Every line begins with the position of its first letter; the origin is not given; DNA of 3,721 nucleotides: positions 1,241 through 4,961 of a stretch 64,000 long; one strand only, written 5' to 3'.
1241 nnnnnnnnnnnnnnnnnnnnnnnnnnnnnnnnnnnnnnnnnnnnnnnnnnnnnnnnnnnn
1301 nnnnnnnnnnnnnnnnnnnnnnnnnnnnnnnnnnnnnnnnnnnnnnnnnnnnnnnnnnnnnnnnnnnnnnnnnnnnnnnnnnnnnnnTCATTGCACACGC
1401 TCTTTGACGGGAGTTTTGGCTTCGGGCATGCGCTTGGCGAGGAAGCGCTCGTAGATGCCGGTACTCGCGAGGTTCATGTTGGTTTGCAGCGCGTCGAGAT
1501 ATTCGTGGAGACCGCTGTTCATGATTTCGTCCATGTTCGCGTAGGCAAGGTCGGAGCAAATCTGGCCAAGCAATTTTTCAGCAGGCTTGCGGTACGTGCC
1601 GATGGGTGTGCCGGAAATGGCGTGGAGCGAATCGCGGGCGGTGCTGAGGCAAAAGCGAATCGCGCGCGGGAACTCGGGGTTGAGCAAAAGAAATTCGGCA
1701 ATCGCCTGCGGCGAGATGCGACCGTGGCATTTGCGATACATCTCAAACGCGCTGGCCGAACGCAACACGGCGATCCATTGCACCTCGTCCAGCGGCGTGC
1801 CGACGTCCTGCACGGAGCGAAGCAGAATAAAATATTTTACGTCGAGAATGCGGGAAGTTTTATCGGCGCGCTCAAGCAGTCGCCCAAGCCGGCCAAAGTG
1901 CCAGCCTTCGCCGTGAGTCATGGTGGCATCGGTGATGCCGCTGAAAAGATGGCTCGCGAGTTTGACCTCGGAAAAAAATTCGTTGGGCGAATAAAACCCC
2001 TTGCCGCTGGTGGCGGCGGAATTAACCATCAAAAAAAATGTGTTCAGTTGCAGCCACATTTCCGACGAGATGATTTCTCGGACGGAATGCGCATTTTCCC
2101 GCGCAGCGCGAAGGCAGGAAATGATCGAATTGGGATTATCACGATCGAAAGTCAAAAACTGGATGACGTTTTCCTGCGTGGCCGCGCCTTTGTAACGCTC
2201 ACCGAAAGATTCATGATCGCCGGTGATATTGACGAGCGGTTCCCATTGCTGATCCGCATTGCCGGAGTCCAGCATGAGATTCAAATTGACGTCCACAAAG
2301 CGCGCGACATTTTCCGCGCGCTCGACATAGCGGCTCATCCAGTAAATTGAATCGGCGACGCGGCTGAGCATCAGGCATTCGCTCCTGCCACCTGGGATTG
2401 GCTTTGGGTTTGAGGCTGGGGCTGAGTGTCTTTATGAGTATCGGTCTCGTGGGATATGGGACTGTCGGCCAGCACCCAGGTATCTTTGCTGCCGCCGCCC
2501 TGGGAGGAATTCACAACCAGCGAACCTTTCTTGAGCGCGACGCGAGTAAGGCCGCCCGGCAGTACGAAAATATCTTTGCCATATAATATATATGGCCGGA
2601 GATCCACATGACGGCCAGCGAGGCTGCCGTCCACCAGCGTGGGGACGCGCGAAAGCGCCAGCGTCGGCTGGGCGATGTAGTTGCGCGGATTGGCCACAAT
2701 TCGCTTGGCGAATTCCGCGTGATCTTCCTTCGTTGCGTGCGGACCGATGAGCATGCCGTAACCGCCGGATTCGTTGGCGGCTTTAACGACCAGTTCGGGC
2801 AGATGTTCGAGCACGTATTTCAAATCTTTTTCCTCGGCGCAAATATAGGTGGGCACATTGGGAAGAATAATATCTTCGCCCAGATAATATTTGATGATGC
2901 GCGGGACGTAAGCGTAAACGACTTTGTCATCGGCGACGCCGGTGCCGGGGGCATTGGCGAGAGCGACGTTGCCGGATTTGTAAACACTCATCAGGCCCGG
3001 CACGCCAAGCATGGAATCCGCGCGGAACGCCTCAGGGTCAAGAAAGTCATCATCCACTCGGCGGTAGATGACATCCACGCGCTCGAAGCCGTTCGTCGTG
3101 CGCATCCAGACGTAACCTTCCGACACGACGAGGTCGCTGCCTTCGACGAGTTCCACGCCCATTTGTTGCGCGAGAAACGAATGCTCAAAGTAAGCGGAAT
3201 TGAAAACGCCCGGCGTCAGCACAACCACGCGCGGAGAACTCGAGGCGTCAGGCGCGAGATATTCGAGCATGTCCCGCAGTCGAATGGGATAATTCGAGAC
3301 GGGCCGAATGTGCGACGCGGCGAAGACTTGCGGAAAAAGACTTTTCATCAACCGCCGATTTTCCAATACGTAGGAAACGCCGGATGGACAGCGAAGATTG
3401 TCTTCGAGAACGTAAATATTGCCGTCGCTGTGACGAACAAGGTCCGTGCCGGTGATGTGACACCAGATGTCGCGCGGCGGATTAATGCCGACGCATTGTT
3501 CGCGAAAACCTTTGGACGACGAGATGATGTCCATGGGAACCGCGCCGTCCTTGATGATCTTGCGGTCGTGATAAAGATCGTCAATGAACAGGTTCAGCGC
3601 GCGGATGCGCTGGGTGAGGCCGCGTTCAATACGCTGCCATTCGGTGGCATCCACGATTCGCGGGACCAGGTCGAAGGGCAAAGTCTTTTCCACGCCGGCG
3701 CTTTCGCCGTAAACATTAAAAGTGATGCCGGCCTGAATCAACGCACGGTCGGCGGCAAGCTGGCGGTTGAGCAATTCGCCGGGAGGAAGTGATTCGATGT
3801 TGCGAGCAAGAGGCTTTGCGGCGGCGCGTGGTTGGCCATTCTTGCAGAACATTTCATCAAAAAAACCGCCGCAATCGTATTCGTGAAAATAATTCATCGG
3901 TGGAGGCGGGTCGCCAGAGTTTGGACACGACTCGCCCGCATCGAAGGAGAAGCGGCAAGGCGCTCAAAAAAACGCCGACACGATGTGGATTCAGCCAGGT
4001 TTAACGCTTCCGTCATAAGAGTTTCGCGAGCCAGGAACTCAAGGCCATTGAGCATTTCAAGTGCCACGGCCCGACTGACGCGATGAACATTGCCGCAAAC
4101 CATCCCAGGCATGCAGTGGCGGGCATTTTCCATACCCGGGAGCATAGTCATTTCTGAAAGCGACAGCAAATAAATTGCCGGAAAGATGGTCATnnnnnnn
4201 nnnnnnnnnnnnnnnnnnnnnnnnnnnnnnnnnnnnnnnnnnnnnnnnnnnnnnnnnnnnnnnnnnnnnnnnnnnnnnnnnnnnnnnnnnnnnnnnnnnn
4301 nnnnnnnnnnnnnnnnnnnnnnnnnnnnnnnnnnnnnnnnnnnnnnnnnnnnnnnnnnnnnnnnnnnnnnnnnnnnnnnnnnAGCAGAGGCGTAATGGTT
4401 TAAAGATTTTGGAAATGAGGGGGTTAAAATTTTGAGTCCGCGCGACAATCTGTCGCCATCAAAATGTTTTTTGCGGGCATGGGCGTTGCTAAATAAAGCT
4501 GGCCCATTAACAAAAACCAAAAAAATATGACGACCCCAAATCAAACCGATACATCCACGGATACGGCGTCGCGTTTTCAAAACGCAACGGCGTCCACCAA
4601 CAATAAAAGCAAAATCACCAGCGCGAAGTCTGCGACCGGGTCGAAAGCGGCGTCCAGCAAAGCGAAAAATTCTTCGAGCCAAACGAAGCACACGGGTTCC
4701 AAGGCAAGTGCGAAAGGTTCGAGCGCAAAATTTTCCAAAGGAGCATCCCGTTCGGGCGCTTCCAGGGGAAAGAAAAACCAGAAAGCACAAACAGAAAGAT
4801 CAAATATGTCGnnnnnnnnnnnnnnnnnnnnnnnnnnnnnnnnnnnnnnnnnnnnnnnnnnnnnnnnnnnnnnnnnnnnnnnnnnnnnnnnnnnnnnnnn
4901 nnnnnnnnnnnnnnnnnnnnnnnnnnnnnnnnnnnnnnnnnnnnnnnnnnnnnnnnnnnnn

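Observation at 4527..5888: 453-aa ultra-hydrophilic low-complexity protein with regularly spaced Trp/Tyr stickers and a basic histone-H1-like N-terminus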

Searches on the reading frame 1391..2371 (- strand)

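Call 4: search_protein_families(library=pfam, proteins=[window:1391-2371:-], max_evalue=0.1)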
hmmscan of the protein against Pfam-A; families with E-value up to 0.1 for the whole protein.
window:1391-2371:- (327 aa): 1 family
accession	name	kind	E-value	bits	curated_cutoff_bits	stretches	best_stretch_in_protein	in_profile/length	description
PF04168.17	Alpha-E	-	4e-109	365.3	20.8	1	1-311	1-294/294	A predicted alpha-helical domain with a conserved ER motif.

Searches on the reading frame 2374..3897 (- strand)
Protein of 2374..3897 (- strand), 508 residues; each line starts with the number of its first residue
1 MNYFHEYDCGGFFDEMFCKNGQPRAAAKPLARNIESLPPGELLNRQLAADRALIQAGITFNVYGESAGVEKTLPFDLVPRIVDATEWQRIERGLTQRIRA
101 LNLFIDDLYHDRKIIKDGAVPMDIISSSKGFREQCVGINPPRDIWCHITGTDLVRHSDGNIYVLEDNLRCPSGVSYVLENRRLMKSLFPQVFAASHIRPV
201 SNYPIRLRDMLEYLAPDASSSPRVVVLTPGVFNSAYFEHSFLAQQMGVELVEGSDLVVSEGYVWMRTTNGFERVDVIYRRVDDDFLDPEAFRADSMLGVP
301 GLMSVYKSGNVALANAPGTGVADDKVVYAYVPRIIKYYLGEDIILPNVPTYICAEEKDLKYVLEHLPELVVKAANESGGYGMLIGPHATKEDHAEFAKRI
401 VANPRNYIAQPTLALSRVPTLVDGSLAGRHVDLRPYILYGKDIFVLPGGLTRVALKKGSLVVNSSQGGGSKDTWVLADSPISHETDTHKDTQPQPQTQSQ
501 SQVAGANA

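Call 4: search_protein_families(library=pfam, proteins=[window:2374-3897:-], max_evalue=0.1)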
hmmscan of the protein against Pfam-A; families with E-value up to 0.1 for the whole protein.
window:2374-3897:- (508 aa): 2 families
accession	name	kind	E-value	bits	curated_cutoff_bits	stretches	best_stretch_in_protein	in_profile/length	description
PF14403.11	CP_ATPgrasp_2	-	2.8e-172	573.3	32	1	79-454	1-374/374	Circularly permuted ATP-grasp type 2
PF04174.18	CP_ATPgrasp_1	-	1.9e-147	491.1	23.1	1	79-410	1-332/332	A circularly permuted ATPgrasp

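Call 9: find_related_loci(query=window:2374-3897:-, collection=genome_contigs, flank=10000)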
Query window:2374-3897:- (508 aa) in genome_contigs; peptide patterns used: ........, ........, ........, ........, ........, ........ (x = any residue, [..] = any of these).
600 stretches matched a pattern (row limit reached: there are more); 598 encode a relative of the query (tblastn E <= 1e-3); the best 80 are kept; 80 distinct loci.
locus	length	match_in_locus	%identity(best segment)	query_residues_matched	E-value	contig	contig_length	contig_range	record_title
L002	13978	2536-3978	86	6-486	0e+0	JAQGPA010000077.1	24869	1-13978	MAG: Pedosphaera sp. isolate RYN_627 scaffold_1874606, whole genome shotgun sequence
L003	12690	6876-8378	76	4-504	0e+0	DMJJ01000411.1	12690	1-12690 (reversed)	MAG TPA_asm: Verrucomicrobiales bacterium isolate UBA11320 contig_952, whole genome shotgun sequence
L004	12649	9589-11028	76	4-483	0e+0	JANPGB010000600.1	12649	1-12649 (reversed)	MAG: Verrucomicrobiota bacterium isolate VAR_69_metabat_5 VAR_69_k141_1431191, whole genome shotgun sequence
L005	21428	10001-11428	75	4-479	0e+0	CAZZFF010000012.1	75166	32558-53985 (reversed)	MAG TPA_asm: uncultured Verrucomicrobiota bacterium isolate binchicken_co3_5 genome assembly, contig: NODE_904_length_75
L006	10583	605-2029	75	4-478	0e+0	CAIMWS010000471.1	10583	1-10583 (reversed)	MAG: uncultured Verrucomicrobia bacterium isolate LaPlata_bin-2736 genome assembly, contig: bin-2736:471/561, whole geno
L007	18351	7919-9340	75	4-477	0e+0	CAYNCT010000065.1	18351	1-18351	MAG TPA_asm: uncultured Verrucomicrobiota bacterium isolate binchicken_co274_328 genome assembly, contig: NODE_7748_leng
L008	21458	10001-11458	67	1-488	0e+0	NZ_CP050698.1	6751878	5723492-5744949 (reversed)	Desulfosediminicola flagellatus strain IMCC35005 chromosome, complete genome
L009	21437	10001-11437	66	1-477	0e+0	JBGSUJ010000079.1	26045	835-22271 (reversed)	MAG: Pirellulales bacterium isolate JTS-AC43 k141_3652770, whole genome shotgun sequence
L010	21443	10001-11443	67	4-484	0e+0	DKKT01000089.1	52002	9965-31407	MAG TPA_asm: Chthonomonas sp. UBA6659 UBA6659_contig_756, whole genome shotgun sequence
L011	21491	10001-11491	63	3-483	0e+0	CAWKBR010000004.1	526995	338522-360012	MAG: uncultured Planctomycetota bacterium isolate MFD05442.bin.2.98 genome assembly, contig: contig_1375, whole genome s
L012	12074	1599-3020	67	6-479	0e+0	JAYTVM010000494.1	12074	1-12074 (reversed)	MAG: Pirellula sp. isolate GFS_5689 GFS_5689_493, whole genome shotgun sequence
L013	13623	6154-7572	67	6-478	0e+0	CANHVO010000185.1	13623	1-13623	MAG: Planctomycetaceae bacterium isolate RE-27jun17-92 genome assembly, contig: RE-27jun17-C3552, whole genome shotgun s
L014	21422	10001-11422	67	4-477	0e+0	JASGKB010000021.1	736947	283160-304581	MAG: Pirellulales bacterium isolate 5N533 JMF-2111-06-0005.ont.bin.533_20, whole genome shotgun sequence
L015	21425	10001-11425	67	4-478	0e+0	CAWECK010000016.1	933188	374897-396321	MAG: uncultured Planctomycetia bacterium isolate MFD04540.bin.2.41 genome assembly, contig: contig_9009, whole genome sh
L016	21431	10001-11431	66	4-478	0e+0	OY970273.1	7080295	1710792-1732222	MAG: uncultured Planctomycetaceae bacterium isolate MFD09495.bin.c.1 genome assembly, chromosome: 1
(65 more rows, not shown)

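Call 59: find_encoding_contigs(protein=window:2374-3897:-, flank=3000, max_places=10)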
Protein window:2374-3897:- (508 aa): 2 contigs read that carry it; 1 place shown.
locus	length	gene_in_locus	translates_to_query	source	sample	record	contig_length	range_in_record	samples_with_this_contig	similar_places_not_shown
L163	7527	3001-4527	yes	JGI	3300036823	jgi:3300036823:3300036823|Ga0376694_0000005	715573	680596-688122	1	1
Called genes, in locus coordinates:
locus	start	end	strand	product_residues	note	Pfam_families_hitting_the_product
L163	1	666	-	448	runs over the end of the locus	PF00749:tRNA-synt_1c, PF19269:Anticodon_2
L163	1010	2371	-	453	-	-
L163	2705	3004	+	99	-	-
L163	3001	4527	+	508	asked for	PF04174:CP_ATPgrasp_1, PF14403:CP_ATPgrasp_2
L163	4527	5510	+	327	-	PF04168:Alpha-E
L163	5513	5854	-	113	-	-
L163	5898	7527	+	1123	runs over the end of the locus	PF08379:Bact_transglu_N, PF01841:Transglut_core, PF09899:DUF2126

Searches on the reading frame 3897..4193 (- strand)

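Call 20: search_protein_families(library=ncbifam, proteins=[window:3897-4193:-], max_evalue=10)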
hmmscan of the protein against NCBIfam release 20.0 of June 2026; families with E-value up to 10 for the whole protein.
window:3897-4193:- (99 aa): 1 family
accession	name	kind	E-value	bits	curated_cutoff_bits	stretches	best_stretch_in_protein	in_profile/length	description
NF003011.0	PRK03837.1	subfamily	0.069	12.7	260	1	34-81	72-119/241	transcriptional regulator NanR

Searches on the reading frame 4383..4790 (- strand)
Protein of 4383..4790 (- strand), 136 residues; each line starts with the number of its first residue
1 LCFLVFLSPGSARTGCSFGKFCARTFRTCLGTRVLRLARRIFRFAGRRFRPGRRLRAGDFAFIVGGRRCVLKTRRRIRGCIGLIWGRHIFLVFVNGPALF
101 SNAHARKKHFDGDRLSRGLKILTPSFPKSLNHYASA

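Call 62: search_protein_families(library=pfam, proteins=[window:4383-4790:-], max_evalue=0.1)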
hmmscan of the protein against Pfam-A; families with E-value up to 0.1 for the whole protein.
window:4383-4790:- (136 aa): 0 families

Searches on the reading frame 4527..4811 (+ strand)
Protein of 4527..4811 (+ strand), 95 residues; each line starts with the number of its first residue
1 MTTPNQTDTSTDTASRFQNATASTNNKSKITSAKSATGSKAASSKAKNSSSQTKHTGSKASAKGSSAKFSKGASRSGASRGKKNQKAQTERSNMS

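Call 55: search_protein_families(library=pfam, proteins=[window:4527-4811:+], max_evalue=10)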
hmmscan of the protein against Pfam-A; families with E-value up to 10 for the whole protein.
window:4527-4811:+ (95 aa): 1 family
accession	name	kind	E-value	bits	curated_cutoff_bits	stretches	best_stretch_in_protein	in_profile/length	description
PF05647.16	Epiglycanin_TR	-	3.8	8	27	1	20-74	12-66/68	Tandem-repeating region of mucin, epiglycanin-like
